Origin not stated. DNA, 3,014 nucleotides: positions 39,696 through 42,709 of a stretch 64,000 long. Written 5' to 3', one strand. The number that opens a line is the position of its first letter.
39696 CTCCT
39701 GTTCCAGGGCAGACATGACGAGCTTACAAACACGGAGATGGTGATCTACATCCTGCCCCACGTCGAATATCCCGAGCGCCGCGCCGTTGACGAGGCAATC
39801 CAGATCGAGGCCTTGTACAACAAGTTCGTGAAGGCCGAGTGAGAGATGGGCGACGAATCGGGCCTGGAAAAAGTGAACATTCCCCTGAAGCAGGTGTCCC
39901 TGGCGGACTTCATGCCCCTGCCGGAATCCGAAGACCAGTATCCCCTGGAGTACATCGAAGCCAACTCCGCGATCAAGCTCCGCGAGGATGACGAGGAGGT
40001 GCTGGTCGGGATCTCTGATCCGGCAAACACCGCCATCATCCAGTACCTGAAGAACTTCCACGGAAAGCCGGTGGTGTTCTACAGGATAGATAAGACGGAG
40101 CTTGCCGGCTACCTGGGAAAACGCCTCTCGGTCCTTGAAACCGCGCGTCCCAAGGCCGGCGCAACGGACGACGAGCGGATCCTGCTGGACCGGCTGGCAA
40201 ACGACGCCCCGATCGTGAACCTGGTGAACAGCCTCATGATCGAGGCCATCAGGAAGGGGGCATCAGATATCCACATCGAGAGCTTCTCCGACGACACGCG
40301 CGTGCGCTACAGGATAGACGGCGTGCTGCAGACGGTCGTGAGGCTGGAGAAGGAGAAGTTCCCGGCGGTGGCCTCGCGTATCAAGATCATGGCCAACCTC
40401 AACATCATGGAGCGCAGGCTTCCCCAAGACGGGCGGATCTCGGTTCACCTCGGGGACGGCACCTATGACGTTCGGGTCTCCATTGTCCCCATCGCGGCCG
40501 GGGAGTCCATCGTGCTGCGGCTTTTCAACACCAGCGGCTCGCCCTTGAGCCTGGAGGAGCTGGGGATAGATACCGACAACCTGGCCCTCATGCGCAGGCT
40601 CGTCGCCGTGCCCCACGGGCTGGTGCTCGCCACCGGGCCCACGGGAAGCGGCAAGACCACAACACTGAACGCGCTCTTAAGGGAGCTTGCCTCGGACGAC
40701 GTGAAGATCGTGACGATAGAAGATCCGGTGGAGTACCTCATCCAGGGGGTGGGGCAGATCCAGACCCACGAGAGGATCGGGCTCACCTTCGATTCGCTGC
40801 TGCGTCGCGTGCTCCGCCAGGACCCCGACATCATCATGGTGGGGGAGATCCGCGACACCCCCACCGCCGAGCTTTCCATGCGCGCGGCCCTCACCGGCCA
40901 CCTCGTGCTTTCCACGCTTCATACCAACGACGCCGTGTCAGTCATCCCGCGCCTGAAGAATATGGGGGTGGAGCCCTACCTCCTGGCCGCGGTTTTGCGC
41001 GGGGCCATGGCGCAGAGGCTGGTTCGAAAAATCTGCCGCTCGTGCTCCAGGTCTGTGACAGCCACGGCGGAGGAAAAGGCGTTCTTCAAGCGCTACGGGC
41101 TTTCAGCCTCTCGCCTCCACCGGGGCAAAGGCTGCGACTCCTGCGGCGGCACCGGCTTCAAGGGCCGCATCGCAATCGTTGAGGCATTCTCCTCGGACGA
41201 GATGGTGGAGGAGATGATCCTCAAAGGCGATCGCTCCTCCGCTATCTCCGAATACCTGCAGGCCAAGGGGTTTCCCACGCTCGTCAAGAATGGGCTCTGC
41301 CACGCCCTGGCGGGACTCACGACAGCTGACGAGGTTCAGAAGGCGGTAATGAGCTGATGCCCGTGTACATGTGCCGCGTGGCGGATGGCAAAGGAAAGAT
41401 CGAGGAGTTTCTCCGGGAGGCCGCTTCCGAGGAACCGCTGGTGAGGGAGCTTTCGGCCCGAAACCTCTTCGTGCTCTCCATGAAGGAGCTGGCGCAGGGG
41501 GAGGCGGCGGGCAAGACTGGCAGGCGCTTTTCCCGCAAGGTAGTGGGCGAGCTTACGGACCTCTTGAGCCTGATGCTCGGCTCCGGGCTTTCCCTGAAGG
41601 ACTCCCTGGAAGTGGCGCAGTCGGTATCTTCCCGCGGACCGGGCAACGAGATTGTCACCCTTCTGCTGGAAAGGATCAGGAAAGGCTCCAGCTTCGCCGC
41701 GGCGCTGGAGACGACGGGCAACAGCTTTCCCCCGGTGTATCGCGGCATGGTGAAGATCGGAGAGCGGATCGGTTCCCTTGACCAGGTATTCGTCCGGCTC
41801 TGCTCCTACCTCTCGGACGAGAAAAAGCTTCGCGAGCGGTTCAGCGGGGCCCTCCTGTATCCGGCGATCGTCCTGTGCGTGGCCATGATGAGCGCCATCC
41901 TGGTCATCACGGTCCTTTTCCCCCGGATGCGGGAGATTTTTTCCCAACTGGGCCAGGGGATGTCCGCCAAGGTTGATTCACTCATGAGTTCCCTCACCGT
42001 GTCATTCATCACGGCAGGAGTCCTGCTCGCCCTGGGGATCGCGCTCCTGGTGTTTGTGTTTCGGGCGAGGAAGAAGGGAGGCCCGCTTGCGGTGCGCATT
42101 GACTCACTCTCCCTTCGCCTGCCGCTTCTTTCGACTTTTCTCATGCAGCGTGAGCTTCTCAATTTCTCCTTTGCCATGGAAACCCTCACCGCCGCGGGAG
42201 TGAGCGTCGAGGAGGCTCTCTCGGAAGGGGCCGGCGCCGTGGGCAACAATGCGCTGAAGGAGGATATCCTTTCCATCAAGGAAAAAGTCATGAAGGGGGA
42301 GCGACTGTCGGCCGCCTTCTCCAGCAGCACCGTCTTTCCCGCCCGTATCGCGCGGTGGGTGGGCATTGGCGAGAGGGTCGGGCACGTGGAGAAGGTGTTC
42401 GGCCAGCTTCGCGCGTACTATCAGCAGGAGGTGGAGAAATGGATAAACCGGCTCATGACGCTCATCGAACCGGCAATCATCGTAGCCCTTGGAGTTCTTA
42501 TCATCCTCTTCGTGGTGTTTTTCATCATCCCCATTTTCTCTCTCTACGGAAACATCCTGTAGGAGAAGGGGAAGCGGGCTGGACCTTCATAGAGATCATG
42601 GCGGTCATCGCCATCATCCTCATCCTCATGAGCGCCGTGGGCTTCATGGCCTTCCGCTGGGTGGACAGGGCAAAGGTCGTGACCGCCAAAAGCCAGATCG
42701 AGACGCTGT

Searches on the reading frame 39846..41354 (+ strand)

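Call 44: search_protein_families(library=pfam, proteins=[window:39846-41354:+], max_evalue=0.00001)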
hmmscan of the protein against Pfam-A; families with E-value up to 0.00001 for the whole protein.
window:39846-41354:+ (503 aa): 2 families
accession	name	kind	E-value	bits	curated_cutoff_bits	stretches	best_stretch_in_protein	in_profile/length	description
PF00437.27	T2SSE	-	3.9e-125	417.8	24.9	1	118-498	3-369/370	Type II/IV secretion system protein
PF05157.20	MshEN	-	5e-08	33.3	23.1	1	13-92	4-82/90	MshEN domain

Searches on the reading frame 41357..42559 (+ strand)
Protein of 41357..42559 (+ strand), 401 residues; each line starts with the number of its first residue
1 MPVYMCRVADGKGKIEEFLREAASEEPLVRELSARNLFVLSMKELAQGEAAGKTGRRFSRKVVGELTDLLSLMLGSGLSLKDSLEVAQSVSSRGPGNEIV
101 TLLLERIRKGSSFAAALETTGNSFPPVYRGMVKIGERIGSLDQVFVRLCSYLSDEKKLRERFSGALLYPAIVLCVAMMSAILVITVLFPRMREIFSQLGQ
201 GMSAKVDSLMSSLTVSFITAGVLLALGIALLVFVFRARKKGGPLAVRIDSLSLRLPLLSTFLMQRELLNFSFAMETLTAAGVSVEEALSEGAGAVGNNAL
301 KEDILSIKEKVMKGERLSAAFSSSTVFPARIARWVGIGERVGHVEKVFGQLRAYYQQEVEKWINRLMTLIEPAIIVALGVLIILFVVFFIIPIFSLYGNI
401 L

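Call 44: search_protein_families(library=pfam, proteins=[window:41357-42559:+], max_evalue=0.00001)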
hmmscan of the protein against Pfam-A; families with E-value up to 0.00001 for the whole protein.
window:41357-42559:+ (401 aa): 1 family
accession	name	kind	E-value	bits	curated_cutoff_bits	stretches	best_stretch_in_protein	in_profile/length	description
PF00482.28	T2SSF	-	1.1e-46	158.3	25.2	2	67-189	2-125/125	Type II secretion system (T2SS), protein F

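Call 81: find_encoding_contigs(protein=window:41357-42559:+, flank=1000, max_places=4)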
Protein window:41357-42559:+ (401 aa): 4 contigs read that carry it; 4 places shown.
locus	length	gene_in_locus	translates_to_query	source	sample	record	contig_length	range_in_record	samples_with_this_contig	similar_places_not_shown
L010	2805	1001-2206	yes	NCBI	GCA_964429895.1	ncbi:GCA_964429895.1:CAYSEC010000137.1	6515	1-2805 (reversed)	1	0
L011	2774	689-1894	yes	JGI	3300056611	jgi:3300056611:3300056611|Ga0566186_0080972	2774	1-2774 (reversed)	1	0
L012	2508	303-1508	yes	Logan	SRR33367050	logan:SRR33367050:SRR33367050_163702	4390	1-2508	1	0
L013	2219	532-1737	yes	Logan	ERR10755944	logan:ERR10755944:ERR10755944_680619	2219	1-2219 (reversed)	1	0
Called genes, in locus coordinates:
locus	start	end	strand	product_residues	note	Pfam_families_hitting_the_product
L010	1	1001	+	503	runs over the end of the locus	PF05157:MshEN, PF00437:T2SSE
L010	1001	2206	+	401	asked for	PF00482:T2SSF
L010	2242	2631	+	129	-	PF08334:T2SSG, PF22434:PilW_C (weak)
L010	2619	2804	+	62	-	?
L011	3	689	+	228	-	?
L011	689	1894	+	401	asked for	PF00482:T2SSF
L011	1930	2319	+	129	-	PF08334:T2SSG, PF22434:PilW_C (weak)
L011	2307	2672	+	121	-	-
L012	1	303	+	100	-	?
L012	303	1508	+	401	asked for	PF00482:T2SSF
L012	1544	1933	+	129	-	PF08334:T2SSG, PF22434:PilW_C (weak)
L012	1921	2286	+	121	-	-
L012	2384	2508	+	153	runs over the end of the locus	-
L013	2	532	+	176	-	?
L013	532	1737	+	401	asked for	PF00482:T2SSF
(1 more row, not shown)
